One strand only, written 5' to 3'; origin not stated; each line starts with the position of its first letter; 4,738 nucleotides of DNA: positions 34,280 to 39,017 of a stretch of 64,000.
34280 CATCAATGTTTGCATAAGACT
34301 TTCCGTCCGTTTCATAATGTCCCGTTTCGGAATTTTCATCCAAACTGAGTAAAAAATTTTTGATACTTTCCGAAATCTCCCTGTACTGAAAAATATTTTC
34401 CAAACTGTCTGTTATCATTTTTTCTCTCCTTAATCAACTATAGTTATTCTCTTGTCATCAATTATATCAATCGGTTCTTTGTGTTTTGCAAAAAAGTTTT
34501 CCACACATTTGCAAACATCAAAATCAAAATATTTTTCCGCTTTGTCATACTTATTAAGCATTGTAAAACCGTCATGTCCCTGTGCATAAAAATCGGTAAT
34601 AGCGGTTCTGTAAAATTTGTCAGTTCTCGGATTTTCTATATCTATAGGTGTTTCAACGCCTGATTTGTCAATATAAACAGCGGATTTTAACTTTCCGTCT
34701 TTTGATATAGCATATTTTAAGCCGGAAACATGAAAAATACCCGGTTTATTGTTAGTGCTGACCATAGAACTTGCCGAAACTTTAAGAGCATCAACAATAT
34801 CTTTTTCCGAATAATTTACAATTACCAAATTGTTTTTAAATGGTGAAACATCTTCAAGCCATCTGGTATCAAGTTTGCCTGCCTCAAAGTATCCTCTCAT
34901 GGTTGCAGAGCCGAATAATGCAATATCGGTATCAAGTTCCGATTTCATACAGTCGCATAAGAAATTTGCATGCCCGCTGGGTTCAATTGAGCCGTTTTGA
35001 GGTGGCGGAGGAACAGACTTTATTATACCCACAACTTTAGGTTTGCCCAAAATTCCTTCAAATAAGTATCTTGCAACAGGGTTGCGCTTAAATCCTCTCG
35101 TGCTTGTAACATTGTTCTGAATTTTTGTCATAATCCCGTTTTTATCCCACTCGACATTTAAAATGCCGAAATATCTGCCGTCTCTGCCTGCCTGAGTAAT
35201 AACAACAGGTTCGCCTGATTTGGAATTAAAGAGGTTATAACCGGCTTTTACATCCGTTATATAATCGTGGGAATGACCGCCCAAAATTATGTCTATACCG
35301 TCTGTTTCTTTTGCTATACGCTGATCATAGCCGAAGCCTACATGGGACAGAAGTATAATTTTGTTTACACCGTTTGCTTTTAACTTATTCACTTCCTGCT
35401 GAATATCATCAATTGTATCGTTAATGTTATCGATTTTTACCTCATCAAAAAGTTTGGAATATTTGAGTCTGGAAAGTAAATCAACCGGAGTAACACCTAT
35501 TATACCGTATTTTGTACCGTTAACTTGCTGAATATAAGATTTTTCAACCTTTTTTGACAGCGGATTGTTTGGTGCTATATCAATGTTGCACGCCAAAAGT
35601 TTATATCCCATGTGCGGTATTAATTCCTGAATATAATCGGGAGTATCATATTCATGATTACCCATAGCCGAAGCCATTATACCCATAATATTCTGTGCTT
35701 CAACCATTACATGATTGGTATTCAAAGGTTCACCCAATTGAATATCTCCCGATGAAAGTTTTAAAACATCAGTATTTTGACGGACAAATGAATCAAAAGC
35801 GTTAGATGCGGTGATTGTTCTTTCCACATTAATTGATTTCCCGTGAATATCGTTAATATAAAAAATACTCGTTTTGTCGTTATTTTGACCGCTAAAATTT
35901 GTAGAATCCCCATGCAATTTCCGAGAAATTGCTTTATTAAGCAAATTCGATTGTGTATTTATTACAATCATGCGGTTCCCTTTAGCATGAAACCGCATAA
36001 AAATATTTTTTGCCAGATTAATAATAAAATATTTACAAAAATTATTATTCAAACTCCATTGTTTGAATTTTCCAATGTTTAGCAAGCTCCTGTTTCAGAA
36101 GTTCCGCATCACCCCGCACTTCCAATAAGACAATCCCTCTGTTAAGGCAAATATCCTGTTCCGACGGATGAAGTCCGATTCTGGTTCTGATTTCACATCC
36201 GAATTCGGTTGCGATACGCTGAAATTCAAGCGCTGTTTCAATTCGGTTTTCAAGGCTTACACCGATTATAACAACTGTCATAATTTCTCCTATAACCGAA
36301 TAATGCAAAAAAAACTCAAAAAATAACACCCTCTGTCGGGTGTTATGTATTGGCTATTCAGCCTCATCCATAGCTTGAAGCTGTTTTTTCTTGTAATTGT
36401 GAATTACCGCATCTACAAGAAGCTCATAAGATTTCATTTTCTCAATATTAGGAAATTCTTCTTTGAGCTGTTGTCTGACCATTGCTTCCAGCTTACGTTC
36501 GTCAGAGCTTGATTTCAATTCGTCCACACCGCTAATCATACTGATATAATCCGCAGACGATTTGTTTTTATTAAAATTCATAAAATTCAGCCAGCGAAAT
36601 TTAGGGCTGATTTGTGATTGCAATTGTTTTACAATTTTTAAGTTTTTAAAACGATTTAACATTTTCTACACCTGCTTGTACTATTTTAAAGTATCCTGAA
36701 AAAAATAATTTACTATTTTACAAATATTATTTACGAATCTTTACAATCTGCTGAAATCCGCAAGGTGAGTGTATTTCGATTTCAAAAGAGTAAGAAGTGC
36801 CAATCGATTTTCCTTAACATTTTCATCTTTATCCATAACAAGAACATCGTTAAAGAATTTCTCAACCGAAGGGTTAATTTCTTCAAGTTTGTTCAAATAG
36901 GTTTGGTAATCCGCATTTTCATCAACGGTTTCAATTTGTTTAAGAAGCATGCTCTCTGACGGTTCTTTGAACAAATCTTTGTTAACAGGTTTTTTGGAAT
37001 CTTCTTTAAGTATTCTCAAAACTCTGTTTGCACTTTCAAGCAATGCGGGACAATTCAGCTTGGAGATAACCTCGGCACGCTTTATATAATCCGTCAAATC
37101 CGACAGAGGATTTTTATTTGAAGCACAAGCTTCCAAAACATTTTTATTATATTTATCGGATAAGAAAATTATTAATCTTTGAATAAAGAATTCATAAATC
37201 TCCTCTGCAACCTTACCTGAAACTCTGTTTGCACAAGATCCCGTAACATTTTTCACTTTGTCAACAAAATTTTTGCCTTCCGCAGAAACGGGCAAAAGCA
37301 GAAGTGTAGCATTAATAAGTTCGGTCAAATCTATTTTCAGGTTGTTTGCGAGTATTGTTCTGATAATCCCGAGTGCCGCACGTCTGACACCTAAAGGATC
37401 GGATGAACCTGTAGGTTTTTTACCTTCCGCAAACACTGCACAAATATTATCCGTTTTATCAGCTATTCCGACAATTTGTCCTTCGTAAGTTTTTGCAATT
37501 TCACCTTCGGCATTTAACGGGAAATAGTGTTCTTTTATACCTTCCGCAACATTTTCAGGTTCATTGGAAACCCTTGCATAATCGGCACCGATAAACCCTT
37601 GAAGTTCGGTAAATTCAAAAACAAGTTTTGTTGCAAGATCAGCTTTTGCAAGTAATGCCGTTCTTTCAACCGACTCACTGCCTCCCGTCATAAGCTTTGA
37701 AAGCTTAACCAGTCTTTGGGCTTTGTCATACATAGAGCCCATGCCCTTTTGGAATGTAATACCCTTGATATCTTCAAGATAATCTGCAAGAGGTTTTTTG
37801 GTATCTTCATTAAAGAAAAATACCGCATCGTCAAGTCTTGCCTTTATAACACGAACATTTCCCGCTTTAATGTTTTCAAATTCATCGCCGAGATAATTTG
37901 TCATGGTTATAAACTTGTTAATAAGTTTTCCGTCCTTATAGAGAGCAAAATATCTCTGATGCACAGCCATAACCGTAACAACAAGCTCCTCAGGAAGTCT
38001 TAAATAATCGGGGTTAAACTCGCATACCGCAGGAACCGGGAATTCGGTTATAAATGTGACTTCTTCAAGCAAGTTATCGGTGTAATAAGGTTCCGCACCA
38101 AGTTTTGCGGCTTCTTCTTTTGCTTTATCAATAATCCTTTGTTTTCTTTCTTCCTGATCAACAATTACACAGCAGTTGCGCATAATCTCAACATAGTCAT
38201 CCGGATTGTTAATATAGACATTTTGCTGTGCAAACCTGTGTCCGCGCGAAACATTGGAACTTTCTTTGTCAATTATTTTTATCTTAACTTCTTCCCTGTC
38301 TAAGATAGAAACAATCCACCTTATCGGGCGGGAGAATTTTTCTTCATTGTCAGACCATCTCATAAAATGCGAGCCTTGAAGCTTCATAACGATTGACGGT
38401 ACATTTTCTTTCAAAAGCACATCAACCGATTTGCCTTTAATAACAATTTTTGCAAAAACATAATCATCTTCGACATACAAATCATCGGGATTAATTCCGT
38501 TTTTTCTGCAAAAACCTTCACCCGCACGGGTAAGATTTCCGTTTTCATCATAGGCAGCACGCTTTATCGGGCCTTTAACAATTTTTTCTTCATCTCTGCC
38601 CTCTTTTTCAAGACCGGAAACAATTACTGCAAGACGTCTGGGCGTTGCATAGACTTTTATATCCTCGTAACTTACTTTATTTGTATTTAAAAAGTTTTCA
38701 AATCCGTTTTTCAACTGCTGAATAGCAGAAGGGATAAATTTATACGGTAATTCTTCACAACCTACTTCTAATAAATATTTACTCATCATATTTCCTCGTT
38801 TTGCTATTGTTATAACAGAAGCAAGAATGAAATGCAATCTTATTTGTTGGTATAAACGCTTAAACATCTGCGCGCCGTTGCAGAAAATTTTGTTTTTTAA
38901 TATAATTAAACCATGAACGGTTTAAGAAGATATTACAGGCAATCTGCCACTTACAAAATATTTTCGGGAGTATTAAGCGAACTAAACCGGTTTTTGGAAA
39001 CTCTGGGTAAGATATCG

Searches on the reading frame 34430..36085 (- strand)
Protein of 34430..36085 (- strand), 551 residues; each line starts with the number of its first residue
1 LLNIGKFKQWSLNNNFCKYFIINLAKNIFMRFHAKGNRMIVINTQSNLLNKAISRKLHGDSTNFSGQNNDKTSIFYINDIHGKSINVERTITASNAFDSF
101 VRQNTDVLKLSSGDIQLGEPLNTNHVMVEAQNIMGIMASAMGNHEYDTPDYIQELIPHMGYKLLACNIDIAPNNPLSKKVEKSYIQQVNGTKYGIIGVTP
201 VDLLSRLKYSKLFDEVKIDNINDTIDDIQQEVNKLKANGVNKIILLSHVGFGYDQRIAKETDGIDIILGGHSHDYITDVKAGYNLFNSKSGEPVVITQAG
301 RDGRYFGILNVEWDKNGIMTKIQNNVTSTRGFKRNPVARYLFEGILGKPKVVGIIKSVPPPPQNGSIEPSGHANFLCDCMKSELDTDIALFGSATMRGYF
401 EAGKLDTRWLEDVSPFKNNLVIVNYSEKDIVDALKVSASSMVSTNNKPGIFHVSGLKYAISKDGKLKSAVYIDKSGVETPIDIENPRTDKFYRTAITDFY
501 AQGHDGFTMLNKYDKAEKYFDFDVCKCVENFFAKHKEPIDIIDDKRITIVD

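Call 47: search_protein_families(library=pfam, proteins=[window:34430-36085:-], max_evalue=0.001)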
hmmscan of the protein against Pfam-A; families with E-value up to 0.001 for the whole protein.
window:34430-36085:- (551 aa): 2 families
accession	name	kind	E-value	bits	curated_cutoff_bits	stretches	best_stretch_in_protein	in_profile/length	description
PF02872.23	5_nucleotid_C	-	5.8e-15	56.2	23.6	1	364-511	16-157/158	5'-nucleotidase, C-terminal domain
PF00149.33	Metallophos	-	8.4e-08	33.3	21.5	1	74-275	3-191/191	Calcineurin-like phosphoesterase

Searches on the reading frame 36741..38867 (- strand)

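Call 47: search_protein_families(library=pfam, proteins=[window:36741-38867:-], max_evalue=0.001)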
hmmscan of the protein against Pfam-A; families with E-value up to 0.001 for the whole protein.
window:36741-38867:- (708 aa): 2 families
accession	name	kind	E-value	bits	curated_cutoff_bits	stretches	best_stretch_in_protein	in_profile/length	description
PF02092.22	tRNA_synt_2f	-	1.7e-180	601.9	29.2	1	31-581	1-534/536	Glycyl-tRNA synthetase beta subunit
PF05746.21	DALR_1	-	6.1e-08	33.2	22.3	1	616-696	11-99/117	DALR anticodon binding domain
